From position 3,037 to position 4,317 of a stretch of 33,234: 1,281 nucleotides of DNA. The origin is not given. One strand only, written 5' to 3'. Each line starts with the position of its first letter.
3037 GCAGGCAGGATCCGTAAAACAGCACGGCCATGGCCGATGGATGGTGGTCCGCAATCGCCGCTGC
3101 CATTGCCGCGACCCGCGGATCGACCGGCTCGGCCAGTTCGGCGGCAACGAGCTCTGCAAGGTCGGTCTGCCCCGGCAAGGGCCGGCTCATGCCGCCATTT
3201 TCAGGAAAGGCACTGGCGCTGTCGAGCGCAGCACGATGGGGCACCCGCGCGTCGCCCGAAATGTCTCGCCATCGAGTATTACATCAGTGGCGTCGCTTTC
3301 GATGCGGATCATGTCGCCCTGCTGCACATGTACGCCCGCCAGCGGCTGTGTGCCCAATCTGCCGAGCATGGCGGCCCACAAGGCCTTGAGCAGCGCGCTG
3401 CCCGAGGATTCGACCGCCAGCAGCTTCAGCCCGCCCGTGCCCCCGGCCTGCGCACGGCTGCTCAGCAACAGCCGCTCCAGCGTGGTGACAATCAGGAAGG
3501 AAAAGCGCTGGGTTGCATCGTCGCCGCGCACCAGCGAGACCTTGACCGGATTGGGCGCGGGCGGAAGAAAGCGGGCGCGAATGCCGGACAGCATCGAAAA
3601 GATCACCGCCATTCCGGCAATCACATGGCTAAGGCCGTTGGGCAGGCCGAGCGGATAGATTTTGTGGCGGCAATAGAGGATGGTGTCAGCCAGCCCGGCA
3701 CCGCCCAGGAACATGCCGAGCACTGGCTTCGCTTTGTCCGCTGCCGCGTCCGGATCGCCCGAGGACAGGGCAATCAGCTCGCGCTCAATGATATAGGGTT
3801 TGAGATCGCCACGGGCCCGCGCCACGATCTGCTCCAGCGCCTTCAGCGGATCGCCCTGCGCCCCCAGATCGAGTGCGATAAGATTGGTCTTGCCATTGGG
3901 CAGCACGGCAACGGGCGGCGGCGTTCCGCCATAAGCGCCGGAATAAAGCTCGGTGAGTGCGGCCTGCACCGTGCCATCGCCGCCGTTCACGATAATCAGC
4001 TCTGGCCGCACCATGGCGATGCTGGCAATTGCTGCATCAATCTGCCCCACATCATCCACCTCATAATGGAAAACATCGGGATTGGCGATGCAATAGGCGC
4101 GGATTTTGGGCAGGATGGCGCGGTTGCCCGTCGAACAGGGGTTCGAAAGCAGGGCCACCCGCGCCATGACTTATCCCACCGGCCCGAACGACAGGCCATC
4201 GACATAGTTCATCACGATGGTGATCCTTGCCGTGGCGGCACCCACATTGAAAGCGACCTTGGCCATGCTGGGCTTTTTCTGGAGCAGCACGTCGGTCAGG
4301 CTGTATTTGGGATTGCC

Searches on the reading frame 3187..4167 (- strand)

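Call 46: search_protein_families(library=pfam, proteins=[window:3187-4167:-], max_evalue=0.0001)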
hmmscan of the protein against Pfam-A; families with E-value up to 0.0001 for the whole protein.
window:3187-4167:- (326 aa): 1 family
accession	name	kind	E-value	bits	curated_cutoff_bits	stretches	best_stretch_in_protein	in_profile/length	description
PF00781.29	DAGK_cat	-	5.2e-14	52.4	23.6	1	4-117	2-115/125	Diacylglycerol kinase catalytic domain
